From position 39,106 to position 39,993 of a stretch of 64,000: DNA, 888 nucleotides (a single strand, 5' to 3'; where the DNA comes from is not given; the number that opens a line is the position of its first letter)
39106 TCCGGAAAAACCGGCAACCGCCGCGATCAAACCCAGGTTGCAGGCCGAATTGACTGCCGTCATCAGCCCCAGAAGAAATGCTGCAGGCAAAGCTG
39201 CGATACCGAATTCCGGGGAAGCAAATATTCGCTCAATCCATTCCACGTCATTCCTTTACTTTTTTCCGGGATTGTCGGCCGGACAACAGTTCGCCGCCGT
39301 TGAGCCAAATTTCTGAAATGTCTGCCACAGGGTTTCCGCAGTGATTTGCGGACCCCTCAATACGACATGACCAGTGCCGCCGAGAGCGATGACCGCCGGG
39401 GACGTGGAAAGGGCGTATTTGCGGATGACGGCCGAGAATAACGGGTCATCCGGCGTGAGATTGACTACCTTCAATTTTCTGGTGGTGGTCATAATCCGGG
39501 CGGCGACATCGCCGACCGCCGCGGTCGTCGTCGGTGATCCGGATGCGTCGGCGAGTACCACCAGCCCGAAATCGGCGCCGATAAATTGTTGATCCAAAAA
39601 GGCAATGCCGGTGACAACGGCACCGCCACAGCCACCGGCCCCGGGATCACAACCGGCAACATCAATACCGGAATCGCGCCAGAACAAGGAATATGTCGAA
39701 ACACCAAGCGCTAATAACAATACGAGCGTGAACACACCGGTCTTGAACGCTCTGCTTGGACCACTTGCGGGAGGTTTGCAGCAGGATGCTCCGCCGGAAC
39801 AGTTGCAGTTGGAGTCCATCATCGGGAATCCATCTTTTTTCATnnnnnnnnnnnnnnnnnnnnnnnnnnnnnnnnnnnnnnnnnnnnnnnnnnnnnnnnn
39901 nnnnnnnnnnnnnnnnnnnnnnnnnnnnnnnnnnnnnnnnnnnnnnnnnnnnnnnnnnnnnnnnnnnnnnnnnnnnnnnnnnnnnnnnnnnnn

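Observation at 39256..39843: Membrane-anchored protein with three Cys clusters flanking an ArsD-like domain lacking the canonical ArsD metalloid-binding cysteines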

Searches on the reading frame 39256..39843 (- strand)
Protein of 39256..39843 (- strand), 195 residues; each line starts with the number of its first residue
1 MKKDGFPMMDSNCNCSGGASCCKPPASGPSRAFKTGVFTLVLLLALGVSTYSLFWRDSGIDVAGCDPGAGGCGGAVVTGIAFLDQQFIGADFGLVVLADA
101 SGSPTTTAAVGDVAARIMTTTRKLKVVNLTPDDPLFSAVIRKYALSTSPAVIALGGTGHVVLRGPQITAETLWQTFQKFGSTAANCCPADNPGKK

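Call 3: search_protein_families(library=pfam, proteins=[window:39256-39843:-], max_evalue=1)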
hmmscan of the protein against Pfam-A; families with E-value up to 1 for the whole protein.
window:39256-39843:- (195 aa): 1 family
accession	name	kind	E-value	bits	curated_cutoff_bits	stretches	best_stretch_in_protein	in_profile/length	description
PF00273.25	Serum_albumin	-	0.19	11.9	34.4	1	161-192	141-172/176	Serum albumin family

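Call 4: search_protein_families(library=ncbifam, proteins=[window:39256-39843:-], max_evalue=1)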
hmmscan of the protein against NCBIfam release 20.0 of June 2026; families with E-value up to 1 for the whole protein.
window:39256-39843:- (195 aa): 1 family
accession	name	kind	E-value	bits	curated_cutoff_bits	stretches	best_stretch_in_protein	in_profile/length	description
NF007037.0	PRK09496.2-4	equivalog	0.17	10.7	445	1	113-173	322-380/454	Trk system potassium transporter TrkA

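Call 5: find_homologous_proteins(query=window:39256-39843:-, max_evalue=0.001)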
Query window:39256-39843:- (195 aa): 3 proteins with E <= 0.001 among 1073 candidates.
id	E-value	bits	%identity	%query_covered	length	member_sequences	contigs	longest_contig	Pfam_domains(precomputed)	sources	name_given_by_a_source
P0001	1.9e-125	434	100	100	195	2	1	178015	-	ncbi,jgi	jgi:hypothetical protein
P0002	9.2e-70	252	59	100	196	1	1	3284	-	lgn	-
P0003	1.1e-68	249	59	97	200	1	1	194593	-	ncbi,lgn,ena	-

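Call 8: find_encoding_contigs(protein=P0003, flank=8000, max_places=3)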
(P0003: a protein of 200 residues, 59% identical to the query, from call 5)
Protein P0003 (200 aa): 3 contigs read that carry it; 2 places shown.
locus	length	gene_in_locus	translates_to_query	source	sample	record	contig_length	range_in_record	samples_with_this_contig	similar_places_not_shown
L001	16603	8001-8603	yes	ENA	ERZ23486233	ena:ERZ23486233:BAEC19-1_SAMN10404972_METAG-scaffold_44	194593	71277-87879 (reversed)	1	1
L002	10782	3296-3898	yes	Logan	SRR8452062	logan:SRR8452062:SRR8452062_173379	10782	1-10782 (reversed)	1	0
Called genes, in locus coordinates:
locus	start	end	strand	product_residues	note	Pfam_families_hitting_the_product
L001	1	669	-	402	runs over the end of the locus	PF13189:Cytidylate_kin2, PF00072:Response_reg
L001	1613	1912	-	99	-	-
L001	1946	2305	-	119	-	PF13601:HTH_34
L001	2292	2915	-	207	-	-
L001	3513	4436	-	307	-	PF02355:SecD_SecF_C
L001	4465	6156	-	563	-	PF21760:SecD_1st, PF22599:SecDF_P1_head, PF02355:SecD_SecF_C, PF03176:MMPL (weak)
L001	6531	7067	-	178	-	-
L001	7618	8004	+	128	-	PF12840:HTH_20, PF01325:Fe_dep_repress (weak), PF13412:HTH_24 (weak), PF01022:HTH_5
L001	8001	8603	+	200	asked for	-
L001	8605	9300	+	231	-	PF02683:DsbD_TM, PF13386:DsbD_2 (weak)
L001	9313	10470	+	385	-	PF03599:CdhD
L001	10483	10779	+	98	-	PF25160:LdpA_Fe-S-bd (faint), PF00037:Fer4 (weak), PF12797:Fer4_2 (weak), PF12837:Fer4_6 (weak), PF13237:Fer4_10, PF14697:Fer4_21 (weak), PF13187:Fer4_9, PF12838:Fer4_7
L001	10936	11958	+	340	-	PF00494:SQS_PSY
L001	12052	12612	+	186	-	PF13505:OMP_b-brl (weak)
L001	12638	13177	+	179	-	-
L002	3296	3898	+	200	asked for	-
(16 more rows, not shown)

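Call 9: find_encoding_contigs(protein=P0002, flank=8000, max_places=3)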
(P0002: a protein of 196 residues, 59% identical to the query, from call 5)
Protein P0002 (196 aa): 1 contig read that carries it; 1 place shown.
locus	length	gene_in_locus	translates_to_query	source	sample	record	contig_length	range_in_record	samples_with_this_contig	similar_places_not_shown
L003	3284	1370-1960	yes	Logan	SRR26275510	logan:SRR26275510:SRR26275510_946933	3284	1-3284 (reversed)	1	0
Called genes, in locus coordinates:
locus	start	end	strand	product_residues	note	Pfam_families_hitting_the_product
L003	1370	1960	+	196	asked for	-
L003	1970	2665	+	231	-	PF02683:DsbD_TM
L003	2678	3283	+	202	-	?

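Call 11: search_solved_structures(query=A1, max_evalue=10, show_alignments=2)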
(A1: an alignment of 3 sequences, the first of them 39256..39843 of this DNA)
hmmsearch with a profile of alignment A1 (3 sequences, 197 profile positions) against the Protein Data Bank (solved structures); distinct sequences matched with E-value up to 10: 3.
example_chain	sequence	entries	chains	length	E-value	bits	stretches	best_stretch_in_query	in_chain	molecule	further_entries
1t4y_A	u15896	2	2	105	0.28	14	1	110-177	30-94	Adaptive-response sensory-kinase sasA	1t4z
4i8q_A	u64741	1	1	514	0.41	13.5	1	120-191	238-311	Putative betaine aldehyde dehyrogenase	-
2ph0_A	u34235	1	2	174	0.53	13.2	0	79-118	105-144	Uncharacterized protein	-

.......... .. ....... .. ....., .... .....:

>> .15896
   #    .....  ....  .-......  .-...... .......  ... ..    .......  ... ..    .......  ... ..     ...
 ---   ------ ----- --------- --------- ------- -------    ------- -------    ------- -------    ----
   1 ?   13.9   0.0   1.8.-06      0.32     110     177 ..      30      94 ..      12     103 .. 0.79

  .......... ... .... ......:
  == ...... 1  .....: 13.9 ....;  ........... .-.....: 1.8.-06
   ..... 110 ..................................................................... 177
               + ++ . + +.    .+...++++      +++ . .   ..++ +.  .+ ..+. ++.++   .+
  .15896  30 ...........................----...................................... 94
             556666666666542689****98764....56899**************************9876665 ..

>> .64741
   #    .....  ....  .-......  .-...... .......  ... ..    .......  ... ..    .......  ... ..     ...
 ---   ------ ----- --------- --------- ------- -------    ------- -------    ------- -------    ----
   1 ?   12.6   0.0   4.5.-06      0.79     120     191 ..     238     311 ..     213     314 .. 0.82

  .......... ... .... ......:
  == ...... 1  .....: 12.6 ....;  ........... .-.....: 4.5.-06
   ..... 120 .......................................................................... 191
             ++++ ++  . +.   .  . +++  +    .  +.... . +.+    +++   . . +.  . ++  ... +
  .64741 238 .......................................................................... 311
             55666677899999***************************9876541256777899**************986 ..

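Call 17: predict_structure(alignment_id=A1)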
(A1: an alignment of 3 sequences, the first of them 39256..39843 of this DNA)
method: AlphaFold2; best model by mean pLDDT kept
length: 195 residues; sequences in the alignment: 3
mean_pLDDT: 48.6   pTM: 0.51
mean pLDDT of the five models: 48.6, 44.6, 42.6, 29.9, 27.1
residues with pLDDT >= 90: 0; 70-90: 38; 50-70: 53; < 50: 104
segments of 3 or more residues with pLDDT < 50: 1-89, 181-195
pLDDT, mean of each block of 10 residues (from residue 1): 27 30 30 31 36 29 26 27 44 70 62 64 66 65 72 70 79 74 31 30
secondary structure, 60 per line:
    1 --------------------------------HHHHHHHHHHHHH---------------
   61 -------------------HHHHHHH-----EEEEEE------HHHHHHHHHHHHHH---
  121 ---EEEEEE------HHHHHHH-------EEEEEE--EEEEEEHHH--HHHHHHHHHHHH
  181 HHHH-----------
elements in order: H33-45 H80-86 E92-97 H104-117 E124-129 H136-142 E150-155 E158-163 H169-184

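Call 18: search_protein_representatives(alignment_id=A1)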
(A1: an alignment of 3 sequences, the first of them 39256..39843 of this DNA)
Query: 3 sequences, 197 profile positions. Proteins with E-value up to 0.001 (for the whole library): 70; up to 1e-10: 26; up to 1e-30: 2. The best 70 are listed.
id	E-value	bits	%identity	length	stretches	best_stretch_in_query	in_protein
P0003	5.9e-109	378.6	-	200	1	1-197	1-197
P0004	5.2e-34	134.0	-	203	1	1-193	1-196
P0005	1.0e-29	120.0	-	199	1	14-197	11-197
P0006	1.8e-26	109.3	-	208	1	13-189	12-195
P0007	2.3e-24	102.5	-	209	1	12-179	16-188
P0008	8.5e-24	100.7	-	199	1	7-180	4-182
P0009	1.9e-23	99.5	-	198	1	8-182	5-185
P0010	7.9e-23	97.5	-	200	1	8-179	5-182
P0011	9.3e-23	97.3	-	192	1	12-180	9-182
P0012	1.2e-20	90.4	-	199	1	10-194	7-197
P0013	1.7e-20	89.8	-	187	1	6-189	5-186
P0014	1.8e-17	80.0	-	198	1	12-182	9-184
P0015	2.5e-17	79.6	-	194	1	10-182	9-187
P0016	4.5e-17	78.7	-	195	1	10-191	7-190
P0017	4.6e-17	78.7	-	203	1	10-191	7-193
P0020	3.1e-15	72.7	-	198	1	12-190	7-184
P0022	1.8e-13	67.0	-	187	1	28-183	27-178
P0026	2.6e-12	63.2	-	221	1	14-191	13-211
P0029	2.7e-10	56.6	-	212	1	3-193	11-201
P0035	5.0e-09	52.4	-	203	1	3-191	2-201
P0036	5.7e-09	52.3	-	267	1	11-181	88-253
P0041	1.2e-07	48.0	-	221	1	11-188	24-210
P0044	4.1e-07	46.2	-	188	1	11-191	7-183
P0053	3.4e-05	40.0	-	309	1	13-189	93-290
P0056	3.9e-05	39.8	-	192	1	32-193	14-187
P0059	5.5e-05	39.3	-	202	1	8-191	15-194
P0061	6.7e-05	39.0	-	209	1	15-191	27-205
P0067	1.9e-04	37.5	-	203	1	8-190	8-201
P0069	4.0e-04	36.5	-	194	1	2-192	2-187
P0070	4.2e-04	36.4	-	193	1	12-176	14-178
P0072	7.1e-04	35.6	-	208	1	20-194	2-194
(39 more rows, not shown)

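Call 26: find_homologous_proteins(query=A2, max_evalue=0.001)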
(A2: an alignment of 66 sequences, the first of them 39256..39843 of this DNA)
Query A2 (66 sequences) (195 aa, profile of the alignment): 7 proteins with E <= 0.001 among 8000 candidates.
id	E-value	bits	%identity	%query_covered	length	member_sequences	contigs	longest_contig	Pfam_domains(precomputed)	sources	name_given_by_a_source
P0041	5.9e-51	191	26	85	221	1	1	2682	-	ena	-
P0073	2.2e-49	186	24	70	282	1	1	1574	-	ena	-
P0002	2.3e-47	179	59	100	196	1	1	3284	-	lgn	-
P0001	6.0e-47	178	100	100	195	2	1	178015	-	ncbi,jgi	jgi:hypothetical protein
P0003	4.7e-46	175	59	97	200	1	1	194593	-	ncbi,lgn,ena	-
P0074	7.5e-46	174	31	90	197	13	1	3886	-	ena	-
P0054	6.3e-39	152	21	82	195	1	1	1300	-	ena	-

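Call 27: find_encoding_contigs(protein=P0005, flank=6000, max_places=3)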
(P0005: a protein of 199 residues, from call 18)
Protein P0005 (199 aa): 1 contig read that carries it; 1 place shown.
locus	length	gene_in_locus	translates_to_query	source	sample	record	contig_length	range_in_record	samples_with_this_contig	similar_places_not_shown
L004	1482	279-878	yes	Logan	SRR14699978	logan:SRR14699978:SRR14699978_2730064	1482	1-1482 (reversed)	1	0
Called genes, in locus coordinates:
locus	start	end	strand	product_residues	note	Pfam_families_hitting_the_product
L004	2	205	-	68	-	?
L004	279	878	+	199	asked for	-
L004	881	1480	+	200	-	?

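Call 28: find_encoding_contigs(protein=P0074, flank=6000, max_places=3)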
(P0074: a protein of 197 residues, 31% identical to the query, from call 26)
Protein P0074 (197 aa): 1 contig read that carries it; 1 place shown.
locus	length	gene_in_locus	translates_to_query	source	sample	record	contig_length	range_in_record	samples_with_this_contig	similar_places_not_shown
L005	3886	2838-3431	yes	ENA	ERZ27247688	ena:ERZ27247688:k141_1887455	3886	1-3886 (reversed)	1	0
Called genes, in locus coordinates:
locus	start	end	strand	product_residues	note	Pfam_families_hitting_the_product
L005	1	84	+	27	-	?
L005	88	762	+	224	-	PF00005:ABC_tran, PF13304:AAA_21 (weak)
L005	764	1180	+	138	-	-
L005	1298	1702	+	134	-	-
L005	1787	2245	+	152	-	-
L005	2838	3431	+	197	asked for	-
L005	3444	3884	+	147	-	?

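Call 29: find_encoding_contigs(protein=P0041, flank=6000, max_places=3)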
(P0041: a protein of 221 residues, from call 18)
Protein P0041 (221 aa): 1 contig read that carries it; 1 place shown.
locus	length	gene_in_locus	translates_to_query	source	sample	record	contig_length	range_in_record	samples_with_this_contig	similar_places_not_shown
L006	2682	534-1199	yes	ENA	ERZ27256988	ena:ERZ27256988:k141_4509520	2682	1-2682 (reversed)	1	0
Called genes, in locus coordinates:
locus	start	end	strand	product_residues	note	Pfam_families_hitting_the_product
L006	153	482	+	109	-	PF12840:HTH_20, PF13545:HTH_Crp_2 (weak), PF01022:HTH_5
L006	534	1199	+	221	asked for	-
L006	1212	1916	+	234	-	PF02683:DsbD_TM, PF13386:DsbD_2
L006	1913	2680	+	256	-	?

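Call 32: predict_structure(alignment_id=A2)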
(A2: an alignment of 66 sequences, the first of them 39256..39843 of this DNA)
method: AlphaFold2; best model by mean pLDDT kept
length: 195 residues; sequences in the alignment: 66
mean_pLDDT: 78.4   pTM: 0.57
mean pLDDT of the five models: 78.4, 77.0, 77.0, 76.7, 76.5
residues with pLDDT >= 90: 87; 70-90: 41; 50-70: 48; < 50: 19
segments of 3 or more residues with pLDDT < 50: 1-3, 57-66, 69-74
pLDDT, mean of each block of 10 residues (from residue 1): 52 56 61 83 85 57 47 57 90 94 88 93 94 93 93 93 94 94 71 65
secondary structure, 60 per line:
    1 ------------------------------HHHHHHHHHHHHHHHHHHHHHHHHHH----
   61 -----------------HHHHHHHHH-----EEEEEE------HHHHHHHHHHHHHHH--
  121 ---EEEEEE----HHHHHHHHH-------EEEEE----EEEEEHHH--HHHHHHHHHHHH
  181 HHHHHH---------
elements in order: H31-56 H78-86 E92-97 H104-118 E124-129 H134-142 E150-154 E159-163 H169-186

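Call 38: fold_search(model_id=the predicted structure, library=pdb)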
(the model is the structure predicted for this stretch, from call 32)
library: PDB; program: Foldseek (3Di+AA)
matches with E <= 10: 1264; with E <= 0.001: 86
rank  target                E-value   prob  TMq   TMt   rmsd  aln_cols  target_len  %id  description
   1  4nwy_B                5.9e-05  1.00  0.41  0.61   3.7       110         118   14  Crystal structure of the b' domain of human protein disulfide isomerase-like protein of the testis (PDILT) (released 2014-04-02)
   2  1x5d_MODEL_1_A        5.9e-05  1.00  0.39  0.53  10.4       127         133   18  The solution structure of the second thioredoxin-like domain of human Protein disulfide-isomerase A6 (released 2005-11-15)
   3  4nwy_A                6.8e-05  1.00  0.41  0.58   5.4       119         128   14  Crystal structure of the b' domain of human protein disulfide isomerase-like protein of the testis (PDILT) (released 2014-04-02)
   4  3apq_A                8.9e-05  1.00  0.39  0.36   3.4       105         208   16  Crystal structure of J-Trx1 fragment of ERdj5 (released 2011-04-20)
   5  3apq_B                8.9e-05  1.00  0.34  0.33   3.5        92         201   13  Crystal structure of J-Trx1 fragment of ERdj5 (released 2011-04-20)
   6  2lst_MODEL_1_A        9.5e-05  1.00  0.37  0.51   4.6       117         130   20  Solution structure of a thioredoxin from Thermus thermophilus (released 2012-05-16)
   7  7q3k_A                1.1e-04  1.00  0.40  0.68   3.1       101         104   15  Computationally designed thioredoxin subjected to stability optimizing mutations. (released 2022-11-16)
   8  6x61_J                1.3e-04  1.00  0.36  0.67   3.6        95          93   13  Crystal structure of the N-terminal thioredoxin domain of SasA in complex with the N-terminal CI domain of KaiC from T (released 2021-06-02)
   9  3pin_A                1.5e-04  1.00  0.38  0.65   3.1       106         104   14  Crystal structure of Mxr1 from Saccharomyces cerevisiae in complex with Trx2 (released 2011-02-23)
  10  6zmu_B                1.6e-04  1.00  0.39  0.66   3.0       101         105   13  Crystal structure of the germline-specific thioredoxin protein Deadhead (Thioredoxin-1) from Drospohila melanogaster,  (released 2020-10-21)
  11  6x61_L                1.7e-04  1.00  0.38  0.70   3.1        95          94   14  Crystal structure of the N-terminal thioredoxin domain of SasA in complex with the N-terminal CI domain of KaiC from T (released 2021-06-02)
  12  2c0e_B                1.9e-04  1.00  0.41  0.36   3.6       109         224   13  Structure of PDI-related Chaperone, Wind with his-tag on C-terminus. (released 2006-08-29)
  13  4gwr_A                2.1e-04  1.00  0.37  0.58   3.8       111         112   16  Crystal Structure of the second catalytic domain of protein disulfide isomerase P5 (released 2013-09-04)
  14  5hqp_D                2.4e-04  1.00  0.37  0.35   3.6       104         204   18  Crystal structure of the ERp44-peroxiredoxin 4 complex (released 2016-10-12)
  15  5crh_B                2.6e-04  1.00  0.36  0.21   3.6       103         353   12  Human skeletal calsequestrin, M53T mutant high-calcium complex (released 2015-10-07)
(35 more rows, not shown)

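Call 40: list_cluster_members(proteins=[P0001, P0004, P0006, P0008, P0013, P0020, P0026, P0029, P0035, P0044])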
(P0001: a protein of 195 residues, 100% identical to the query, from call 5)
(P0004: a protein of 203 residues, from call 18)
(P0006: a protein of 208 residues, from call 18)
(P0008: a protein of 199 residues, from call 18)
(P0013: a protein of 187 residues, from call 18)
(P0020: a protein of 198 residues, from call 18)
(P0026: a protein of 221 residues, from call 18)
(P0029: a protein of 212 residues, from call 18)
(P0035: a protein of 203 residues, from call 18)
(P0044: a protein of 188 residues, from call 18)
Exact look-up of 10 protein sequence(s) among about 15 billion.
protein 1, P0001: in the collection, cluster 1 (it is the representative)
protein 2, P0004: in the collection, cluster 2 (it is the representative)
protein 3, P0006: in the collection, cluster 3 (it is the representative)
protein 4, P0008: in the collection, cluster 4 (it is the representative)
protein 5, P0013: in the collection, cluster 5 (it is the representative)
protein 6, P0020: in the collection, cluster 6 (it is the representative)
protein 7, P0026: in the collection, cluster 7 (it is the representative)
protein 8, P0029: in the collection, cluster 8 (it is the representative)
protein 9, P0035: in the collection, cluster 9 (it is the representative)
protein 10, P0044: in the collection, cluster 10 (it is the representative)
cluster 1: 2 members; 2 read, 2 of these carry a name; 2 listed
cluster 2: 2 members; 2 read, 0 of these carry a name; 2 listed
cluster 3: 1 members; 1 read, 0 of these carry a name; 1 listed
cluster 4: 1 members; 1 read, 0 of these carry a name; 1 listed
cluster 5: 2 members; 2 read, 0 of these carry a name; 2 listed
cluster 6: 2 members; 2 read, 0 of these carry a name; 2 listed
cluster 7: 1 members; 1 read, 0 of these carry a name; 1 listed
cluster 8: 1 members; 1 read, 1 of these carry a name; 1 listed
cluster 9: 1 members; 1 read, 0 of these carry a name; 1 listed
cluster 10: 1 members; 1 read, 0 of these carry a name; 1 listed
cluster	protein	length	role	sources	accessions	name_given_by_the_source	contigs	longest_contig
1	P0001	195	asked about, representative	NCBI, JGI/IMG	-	hypothetical protein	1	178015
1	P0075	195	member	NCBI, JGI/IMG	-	hypothetical protein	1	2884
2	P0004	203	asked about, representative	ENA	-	-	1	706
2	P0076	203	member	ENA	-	-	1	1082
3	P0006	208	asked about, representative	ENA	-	-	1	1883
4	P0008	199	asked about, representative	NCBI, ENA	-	-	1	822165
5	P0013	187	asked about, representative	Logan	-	-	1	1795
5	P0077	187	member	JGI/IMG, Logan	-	-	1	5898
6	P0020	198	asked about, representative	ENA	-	-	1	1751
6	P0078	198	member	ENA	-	-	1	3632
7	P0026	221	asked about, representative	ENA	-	-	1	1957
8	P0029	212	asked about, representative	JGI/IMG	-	hypothetical protein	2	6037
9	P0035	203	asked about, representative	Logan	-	-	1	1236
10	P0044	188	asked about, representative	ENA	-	-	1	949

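Call 42: find_encoding_contigs(protein=P0008, flank=8000, max_places=2)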
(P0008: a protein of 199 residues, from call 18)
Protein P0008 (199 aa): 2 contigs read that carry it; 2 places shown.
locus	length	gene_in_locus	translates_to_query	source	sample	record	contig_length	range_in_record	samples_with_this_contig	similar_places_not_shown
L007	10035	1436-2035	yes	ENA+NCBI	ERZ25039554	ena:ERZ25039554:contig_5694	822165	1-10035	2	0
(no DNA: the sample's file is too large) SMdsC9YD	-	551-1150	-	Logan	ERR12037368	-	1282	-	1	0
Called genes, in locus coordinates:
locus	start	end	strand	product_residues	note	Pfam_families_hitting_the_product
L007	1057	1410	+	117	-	PF12840:HTH_20 (weak), PF01022:HTH_5 (weak)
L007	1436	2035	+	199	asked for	-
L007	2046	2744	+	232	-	PF02683:DsbD_TM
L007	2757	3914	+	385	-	PF03599:CdhD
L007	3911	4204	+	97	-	PF25160:LdpA_Fe-S-bd (faint), PF00037:Fer4 (weak), PF12837:Fer4_6 (weak), PF13237:Fer4_10, PF14697:Fer4_21 (weak), PF12838:Fer4_7, PF13187:Fer4_9, PF00037:Fer4 (weak), +4 more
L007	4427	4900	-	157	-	PF13683:rve_3 (weak)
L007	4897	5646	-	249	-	PF13011:LZ_Tnp_IS481 (weak), PF13384:HTH_23 (weak), PF13518:HTH_28, PF13551:HTH_29 (weak), PF13565:HTH_32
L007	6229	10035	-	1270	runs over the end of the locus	PF00082:Peptidase_S8, PF00404:Dockerin_1 (weak)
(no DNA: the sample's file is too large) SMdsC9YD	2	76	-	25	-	?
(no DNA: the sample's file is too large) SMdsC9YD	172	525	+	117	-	PF12840:HTH_20 (weak), PF01022:HTH_5 (weak)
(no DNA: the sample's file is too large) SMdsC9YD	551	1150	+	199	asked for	-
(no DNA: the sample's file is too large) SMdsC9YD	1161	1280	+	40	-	?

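Call 43: find_encoding_contigs(protein=P0029, flank=8000, max_places=2)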
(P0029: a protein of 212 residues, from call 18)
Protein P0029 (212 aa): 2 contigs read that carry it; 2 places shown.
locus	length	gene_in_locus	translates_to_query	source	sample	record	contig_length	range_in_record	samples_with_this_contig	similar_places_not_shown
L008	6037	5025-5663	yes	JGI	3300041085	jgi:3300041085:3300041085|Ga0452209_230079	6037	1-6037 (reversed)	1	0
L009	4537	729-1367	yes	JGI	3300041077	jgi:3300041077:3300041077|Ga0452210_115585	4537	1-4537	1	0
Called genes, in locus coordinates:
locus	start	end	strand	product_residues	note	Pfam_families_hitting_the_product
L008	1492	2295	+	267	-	PF20560:MotA_N, PF01618:MotA_ExbB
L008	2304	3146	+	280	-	PF13677:MotB_plug, PF00691:OmpA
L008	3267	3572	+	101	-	PF01527:HTH_Tnp_1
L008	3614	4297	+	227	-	PF13276:HTH_21, PF00665:rve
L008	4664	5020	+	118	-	PF12840:HTH_20, PF01022:HTH_5, PF13412:HTH_24 (weak)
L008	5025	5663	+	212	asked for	-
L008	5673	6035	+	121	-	?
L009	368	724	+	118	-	PF12840:HTH_20, PF01022:HTH_5, PF13412:HTH_24 (weak)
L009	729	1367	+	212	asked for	-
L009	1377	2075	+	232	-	-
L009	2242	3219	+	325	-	PF03599:CdhD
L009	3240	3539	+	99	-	PF12838:Fer4_7 (faint), PF14697:Fer4_21 (faint), PF00037:Fer4 (weak), PF12797:Fer4_2 (faint), PF12837:Fer4_6 (faint), PF13237:Fer4_10 (weak), PF13187:Fer4_9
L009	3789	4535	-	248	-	?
